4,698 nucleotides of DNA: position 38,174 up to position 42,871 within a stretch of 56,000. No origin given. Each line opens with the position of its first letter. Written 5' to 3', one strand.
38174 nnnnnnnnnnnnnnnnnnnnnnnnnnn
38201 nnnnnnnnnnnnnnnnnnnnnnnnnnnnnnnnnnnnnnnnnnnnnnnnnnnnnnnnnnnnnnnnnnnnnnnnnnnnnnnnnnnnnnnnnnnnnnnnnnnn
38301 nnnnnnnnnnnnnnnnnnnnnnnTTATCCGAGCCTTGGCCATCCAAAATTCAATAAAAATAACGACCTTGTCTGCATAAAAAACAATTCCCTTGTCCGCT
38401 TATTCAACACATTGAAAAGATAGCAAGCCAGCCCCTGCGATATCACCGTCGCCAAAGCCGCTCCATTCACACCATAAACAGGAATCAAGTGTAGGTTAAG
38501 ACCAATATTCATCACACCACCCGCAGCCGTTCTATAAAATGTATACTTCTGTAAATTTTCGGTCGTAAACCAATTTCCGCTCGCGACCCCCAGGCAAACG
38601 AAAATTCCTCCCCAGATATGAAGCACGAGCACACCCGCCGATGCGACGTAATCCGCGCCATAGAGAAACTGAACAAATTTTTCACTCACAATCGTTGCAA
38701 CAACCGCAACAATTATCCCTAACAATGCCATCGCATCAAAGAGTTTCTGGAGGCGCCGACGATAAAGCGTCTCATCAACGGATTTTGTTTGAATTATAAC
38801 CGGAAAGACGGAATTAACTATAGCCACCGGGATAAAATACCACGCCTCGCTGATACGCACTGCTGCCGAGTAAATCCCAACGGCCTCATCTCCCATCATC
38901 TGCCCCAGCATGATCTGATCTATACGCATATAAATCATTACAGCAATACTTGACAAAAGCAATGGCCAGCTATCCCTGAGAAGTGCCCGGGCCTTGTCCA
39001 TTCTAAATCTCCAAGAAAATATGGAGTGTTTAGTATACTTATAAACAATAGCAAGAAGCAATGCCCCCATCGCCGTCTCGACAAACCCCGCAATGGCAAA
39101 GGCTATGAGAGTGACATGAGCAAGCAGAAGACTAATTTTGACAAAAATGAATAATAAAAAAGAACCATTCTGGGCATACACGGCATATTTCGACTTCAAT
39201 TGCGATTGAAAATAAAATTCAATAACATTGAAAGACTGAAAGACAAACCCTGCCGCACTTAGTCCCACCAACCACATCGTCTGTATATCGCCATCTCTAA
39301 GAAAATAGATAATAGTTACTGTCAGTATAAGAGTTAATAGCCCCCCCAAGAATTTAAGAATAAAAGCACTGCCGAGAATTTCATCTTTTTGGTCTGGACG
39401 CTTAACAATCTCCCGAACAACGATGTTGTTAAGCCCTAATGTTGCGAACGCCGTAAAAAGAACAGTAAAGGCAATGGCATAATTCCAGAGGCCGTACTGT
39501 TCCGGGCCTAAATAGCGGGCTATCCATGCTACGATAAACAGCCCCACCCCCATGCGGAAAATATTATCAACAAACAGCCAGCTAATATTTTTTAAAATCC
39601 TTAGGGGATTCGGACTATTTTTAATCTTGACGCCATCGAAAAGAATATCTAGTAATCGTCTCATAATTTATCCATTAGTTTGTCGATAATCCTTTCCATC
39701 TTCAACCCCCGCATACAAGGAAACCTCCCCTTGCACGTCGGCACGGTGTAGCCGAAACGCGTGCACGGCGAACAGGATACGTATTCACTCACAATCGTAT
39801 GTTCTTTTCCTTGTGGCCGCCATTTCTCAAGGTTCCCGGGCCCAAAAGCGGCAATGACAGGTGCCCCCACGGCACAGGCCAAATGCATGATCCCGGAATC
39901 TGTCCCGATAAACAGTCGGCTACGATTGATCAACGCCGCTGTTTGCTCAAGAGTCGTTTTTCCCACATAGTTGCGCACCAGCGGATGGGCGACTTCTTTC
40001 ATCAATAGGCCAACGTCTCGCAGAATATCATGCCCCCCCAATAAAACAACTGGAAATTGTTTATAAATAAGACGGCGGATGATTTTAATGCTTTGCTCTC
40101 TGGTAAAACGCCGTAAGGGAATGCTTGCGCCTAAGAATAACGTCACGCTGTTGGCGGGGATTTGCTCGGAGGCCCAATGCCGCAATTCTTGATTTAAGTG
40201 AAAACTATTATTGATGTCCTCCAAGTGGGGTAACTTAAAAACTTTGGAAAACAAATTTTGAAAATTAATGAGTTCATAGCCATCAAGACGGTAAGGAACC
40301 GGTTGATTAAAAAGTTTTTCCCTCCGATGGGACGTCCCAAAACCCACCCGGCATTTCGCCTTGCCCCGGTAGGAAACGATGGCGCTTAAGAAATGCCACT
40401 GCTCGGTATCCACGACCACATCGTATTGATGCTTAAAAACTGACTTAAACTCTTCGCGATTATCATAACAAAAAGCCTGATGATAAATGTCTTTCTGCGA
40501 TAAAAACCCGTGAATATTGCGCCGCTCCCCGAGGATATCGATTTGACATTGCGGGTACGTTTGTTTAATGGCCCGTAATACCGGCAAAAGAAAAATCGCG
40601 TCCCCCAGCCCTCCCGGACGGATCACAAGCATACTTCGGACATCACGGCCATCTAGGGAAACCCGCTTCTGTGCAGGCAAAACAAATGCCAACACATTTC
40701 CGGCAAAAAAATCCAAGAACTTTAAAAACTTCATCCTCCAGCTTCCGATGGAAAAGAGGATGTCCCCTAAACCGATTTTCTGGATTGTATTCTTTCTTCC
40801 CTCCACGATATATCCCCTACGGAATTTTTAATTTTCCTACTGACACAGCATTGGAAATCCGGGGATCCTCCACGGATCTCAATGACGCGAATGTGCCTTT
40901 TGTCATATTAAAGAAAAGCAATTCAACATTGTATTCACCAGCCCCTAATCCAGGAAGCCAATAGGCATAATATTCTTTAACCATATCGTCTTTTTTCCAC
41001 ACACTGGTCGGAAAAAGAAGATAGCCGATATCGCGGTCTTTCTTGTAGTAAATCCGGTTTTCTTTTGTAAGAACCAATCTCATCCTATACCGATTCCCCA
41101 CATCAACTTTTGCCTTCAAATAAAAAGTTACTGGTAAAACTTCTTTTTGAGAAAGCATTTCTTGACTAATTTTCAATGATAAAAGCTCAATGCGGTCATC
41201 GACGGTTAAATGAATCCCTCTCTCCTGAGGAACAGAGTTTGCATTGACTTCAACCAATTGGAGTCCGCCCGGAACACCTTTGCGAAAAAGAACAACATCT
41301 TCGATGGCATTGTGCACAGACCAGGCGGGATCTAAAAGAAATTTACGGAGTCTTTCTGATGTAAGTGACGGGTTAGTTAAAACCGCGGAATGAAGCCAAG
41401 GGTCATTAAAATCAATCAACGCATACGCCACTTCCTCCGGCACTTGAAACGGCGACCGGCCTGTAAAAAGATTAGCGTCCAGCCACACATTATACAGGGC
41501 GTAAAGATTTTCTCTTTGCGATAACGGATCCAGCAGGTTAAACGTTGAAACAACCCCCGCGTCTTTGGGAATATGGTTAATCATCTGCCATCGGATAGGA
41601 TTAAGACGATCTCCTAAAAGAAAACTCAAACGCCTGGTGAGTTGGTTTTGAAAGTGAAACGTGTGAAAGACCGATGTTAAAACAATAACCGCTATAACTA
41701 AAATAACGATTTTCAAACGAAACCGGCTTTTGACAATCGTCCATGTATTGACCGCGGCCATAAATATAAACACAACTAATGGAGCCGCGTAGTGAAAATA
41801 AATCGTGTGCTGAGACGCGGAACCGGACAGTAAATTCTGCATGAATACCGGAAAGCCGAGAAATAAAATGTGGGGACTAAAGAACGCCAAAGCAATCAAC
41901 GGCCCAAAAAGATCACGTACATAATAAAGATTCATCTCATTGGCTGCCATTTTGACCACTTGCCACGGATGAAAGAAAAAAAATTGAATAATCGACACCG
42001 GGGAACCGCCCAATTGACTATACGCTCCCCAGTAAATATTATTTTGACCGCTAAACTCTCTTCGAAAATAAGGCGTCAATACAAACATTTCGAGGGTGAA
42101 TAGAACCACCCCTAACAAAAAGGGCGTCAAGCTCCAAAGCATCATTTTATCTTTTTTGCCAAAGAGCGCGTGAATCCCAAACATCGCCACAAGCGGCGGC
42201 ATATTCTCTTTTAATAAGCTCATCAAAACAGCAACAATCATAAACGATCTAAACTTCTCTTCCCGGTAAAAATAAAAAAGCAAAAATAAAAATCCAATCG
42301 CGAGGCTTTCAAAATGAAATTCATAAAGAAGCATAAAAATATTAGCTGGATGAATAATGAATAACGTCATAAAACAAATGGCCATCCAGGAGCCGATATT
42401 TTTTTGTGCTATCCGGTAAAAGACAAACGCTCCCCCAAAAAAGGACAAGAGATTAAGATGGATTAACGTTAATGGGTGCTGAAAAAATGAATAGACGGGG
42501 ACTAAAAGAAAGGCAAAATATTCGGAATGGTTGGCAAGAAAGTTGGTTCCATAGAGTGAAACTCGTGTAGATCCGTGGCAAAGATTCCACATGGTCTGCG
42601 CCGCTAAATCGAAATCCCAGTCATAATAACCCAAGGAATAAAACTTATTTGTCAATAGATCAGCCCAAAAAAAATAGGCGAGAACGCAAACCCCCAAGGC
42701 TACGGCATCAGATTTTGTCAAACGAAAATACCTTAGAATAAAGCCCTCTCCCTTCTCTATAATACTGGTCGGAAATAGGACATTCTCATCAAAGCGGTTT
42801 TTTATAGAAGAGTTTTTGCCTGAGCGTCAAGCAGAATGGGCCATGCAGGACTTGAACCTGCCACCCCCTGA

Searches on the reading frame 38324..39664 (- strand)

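Call 54: search_protein_families(library=pfam, proteins=[window:38324-39664:-], max_evalue=0.00001)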
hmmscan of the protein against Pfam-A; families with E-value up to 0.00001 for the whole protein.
window:38324-39664:- (446 aa): 2 families
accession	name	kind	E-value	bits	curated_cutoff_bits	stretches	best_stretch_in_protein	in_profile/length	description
PF01943.22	Polysacc_synt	-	1.9e-34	119.8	28.2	1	23-293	1-273/274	Polysaccharide biosynthesis protein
PF13440.11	Polysacc_synt_3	-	1.2e-23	84.3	23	1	48-342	2-291/293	Polysaccharide biosynthesis protein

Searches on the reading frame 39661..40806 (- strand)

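Call 54: search_protein_families(library=pfam, proteins=[window:39661-40806:-], max_evalue=0.00001)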
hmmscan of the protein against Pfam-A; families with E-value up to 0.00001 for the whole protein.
window:39661-40806:- (381 aa): 1 family
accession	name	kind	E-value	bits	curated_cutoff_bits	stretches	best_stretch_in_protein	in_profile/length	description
PF01075.23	Glyco_transf_9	-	1.7e-29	103.3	22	1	121-350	6-238/247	Glycosyltransferase family 9 (heptosyltransferase)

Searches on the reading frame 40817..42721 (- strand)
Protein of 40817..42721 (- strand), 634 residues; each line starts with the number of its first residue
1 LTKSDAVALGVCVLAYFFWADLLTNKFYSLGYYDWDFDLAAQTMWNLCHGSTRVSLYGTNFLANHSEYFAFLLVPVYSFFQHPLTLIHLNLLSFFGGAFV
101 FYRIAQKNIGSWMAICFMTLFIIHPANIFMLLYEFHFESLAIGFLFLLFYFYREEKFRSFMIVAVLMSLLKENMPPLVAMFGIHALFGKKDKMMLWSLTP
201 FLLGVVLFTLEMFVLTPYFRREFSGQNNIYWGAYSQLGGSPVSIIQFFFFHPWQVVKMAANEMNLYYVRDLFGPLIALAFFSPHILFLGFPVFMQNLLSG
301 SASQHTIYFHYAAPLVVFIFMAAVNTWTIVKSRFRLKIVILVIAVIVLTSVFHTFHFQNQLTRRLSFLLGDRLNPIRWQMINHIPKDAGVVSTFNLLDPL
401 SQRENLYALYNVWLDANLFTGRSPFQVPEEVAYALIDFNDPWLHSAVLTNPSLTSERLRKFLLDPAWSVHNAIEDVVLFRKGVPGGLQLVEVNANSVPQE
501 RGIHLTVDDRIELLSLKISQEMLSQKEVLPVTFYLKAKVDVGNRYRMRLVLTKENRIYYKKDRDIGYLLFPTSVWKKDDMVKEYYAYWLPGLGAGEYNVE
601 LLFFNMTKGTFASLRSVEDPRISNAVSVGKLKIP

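Call 54: search_protein_families(library=pfam, proteins=[window:40817-42721:-], max_evalue=0.00001)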
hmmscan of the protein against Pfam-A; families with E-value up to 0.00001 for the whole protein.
window:40817-42721:- (634 aa): 1 family
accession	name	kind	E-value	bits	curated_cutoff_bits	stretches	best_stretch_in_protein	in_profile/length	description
PF09852.15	DUF2079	-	1.5e-46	159.9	28.2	1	27-410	2-401/459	Predicted membrane protein (DUF2079)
